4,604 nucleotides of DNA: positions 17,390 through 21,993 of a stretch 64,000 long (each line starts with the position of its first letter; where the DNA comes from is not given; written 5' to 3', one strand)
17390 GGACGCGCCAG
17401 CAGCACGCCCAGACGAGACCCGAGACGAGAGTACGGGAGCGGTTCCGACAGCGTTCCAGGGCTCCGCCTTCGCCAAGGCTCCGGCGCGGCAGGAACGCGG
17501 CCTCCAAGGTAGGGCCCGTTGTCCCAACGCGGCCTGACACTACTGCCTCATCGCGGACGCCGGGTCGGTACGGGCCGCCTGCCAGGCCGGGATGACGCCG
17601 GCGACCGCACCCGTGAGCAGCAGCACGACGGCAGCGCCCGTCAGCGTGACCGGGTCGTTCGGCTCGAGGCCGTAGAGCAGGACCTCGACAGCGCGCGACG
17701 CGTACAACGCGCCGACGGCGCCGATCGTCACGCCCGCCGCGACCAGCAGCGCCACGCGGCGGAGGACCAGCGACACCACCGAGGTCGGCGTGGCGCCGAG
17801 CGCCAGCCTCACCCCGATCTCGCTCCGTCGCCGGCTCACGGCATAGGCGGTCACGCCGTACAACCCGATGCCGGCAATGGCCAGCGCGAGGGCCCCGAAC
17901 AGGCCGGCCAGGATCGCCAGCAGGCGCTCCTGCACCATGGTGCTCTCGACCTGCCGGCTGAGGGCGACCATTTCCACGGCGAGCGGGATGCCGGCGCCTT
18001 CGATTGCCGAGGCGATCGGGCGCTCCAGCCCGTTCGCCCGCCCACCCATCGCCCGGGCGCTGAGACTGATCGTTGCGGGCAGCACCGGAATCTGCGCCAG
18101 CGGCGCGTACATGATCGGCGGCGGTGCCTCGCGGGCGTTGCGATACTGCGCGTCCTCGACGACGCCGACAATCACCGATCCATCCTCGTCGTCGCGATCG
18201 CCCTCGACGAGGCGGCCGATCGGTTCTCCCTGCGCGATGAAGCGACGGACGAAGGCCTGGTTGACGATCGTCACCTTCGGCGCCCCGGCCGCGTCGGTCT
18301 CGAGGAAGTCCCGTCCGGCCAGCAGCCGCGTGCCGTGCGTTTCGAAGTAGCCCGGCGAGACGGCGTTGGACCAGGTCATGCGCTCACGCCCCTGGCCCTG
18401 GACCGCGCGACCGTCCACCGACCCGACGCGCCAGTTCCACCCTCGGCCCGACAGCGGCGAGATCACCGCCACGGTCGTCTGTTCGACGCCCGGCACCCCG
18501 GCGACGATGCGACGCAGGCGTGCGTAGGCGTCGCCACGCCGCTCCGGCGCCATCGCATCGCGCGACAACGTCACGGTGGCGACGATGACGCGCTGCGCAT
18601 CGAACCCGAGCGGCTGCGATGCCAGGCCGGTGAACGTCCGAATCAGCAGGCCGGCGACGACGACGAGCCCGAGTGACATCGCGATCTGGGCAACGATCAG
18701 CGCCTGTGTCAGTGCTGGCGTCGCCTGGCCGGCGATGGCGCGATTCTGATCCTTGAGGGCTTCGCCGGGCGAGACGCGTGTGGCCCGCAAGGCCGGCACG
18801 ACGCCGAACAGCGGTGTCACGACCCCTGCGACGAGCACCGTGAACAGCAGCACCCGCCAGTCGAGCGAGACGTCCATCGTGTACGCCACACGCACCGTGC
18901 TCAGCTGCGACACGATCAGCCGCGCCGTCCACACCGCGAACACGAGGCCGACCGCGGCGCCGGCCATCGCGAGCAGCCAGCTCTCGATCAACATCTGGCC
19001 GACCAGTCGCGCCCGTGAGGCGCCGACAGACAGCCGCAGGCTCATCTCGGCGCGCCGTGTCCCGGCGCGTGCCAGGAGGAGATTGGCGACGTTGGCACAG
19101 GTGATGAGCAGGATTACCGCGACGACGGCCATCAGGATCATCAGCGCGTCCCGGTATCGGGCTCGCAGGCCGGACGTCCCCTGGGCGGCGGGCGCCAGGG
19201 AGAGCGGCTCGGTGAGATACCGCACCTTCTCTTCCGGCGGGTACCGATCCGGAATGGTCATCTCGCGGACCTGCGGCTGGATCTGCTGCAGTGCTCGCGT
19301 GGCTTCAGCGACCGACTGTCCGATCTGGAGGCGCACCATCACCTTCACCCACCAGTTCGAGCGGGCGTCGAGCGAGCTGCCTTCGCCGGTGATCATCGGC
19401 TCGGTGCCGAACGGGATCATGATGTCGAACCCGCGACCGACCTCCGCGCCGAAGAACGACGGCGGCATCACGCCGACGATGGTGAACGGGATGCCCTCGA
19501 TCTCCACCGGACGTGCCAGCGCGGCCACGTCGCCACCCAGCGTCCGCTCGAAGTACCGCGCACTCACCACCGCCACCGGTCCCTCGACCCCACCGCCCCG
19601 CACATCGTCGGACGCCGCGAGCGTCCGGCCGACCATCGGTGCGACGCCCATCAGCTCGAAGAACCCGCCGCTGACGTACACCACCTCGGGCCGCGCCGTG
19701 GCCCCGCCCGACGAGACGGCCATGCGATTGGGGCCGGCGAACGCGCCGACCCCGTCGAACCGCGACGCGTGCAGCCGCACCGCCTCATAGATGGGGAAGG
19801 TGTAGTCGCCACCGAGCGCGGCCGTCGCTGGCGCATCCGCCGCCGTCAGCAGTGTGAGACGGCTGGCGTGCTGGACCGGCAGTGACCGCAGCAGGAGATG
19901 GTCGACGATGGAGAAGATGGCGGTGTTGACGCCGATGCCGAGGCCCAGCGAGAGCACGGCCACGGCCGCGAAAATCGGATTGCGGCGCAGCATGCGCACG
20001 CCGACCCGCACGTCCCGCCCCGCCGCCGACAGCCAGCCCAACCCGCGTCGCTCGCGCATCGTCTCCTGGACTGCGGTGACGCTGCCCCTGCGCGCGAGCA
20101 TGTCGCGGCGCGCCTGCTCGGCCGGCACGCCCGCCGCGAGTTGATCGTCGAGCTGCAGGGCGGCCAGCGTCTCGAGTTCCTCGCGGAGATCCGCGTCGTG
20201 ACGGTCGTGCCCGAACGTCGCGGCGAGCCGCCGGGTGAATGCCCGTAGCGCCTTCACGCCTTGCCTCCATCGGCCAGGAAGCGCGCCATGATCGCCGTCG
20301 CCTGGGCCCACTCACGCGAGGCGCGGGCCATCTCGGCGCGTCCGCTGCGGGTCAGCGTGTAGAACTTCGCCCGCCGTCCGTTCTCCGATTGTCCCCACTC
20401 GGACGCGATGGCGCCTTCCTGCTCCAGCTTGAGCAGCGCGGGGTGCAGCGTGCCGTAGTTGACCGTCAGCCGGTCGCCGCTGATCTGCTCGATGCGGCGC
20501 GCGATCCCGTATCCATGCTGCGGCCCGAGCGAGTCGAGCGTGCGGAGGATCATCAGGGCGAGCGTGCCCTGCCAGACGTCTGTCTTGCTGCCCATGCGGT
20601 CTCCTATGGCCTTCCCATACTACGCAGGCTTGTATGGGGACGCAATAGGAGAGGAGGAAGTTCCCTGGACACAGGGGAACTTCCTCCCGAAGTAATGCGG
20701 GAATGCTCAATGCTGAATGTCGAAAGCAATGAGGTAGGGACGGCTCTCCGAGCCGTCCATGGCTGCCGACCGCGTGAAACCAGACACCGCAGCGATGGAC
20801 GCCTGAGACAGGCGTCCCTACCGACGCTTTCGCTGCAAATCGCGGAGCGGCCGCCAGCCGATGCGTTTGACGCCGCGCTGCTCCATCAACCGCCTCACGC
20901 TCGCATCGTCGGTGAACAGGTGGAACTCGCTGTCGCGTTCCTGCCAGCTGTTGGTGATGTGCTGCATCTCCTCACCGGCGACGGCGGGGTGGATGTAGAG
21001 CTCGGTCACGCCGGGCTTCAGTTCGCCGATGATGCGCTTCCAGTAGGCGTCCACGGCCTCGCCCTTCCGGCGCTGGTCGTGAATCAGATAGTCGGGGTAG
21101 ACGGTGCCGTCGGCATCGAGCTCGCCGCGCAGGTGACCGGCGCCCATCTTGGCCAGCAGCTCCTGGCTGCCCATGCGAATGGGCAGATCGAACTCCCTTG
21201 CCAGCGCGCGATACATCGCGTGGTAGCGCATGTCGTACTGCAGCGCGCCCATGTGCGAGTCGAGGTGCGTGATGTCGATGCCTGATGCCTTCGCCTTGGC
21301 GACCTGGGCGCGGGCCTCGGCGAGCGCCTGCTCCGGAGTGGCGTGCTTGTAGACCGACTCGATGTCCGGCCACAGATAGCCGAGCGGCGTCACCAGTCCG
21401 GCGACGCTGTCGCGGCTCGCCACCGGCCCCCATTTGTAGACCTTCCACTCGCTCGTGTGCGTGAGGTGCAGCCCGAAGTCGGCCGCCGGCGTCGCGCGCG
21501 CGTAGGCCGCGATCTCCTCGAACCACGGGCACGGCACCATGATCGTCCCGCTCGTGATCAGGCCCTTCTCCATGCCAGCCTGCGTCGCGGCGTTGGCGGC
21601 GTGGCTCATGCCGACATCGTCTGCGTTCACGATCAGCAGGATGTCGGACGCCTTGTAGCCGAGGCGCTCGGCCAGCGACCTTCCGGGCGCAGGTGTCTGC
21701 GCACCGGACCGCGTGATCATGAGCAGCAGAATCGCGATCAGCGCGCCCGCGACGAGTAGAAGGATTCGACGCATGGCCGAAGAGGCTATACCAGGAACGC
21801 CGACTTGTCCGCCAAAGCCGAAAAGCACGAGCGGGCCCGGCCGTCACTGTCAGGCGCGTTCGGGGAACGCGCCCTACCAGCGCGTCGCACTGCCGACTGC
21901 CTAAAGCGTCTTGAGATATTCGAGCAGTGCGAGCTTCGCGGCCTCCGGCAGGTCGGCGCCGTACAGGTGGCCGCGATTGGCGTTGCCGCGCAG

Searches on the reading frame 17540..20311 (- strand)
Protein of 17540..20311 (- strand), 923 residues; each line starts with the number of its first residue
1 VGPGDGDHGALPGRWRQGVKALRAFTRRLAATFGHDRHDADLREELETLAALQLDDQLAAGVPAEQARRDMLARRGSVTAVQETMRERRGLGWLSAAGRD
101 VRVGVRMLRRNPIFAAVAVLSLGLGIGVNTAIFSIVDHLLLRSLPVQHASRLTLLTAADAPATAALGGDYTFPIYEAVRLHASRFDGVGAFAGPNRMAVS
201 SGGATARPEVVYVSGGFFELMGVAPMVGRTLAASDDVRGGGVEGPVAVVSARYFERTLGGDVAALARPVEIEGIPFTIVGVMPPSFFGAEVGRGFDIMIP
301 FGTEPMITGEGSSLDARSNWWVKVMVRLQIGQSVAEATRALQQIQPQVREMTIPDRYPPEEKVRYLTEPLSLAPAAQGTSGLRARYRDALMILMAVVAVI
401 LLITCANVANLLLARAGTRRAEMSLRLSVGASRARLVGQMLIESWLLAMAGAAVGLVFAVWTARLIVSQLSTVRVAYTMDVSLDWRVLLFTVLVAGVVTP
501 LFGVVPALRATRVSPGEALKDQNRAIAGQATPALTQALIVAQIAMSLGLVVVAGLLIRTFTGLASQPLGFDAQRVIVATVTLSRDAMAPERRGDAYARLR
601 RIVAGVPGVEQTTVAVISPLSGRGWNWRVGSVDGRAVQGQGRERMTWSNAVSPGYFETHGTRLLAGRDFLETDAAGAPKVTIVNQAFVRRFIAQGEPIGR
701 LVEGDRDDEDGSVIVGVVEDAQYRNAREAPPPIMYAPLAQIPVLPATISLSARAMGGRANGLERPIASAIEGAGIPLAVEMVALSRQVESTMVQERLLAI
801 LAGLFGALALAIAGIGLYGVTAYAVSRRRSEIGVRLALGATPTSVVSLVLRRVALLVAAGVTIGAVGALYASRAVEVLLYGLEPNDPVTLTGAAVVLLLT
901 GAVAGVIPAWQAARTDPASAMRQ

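Call 40: search_protein_families(library=pfam, proteins=[window:17540-20311:-], max_evalue=0.001)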
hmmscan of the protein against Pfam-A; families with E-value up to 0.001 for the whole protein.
window:17540-20311:- (923 aa): 2 families
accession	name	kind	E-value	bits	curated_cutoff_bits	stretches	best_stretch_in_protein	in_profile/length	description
PF12704.14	MacB_PCD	-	6.8e-27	95.5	27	2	116-344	2-207/207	MacB-like periplasmic core domain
PF02687.27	FtsX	-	1.3e-25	90.2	25.5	2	395-515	2-120/120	FtsX-like permease C-terminal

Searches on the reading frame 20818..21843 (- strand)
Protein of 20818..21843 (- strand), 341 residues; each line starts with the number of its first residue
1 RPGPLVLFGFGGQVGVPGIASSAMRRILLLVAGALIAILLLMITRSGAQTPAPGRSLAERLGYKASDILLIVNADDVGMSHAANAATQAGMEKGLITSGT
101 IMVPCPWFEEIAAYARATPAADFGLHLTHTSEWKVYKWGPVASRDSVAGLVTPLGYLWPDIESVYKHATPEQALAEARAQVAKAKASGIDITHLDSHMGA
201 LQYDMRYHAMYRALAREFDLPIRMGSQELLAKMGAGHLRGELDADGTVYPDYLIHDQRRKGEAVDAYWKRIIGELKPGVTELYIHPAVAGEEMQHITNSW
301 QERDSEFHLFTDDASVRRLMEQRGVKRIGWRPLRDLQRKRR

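Call 40: search_protein_families(library=pfam, proteins=[window:20818-21843:-], max_evalue=0.001)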
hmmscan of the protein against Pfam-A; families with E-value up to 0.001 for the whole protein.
window:20818-21843:- (341 aa): 1 family
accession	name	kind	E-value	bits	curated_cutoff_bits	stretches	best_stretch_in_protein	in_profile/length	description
PF04794.17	YdjC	-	7.2e-53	180.6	29.7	1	70-315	2-260/266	YdjC-like protein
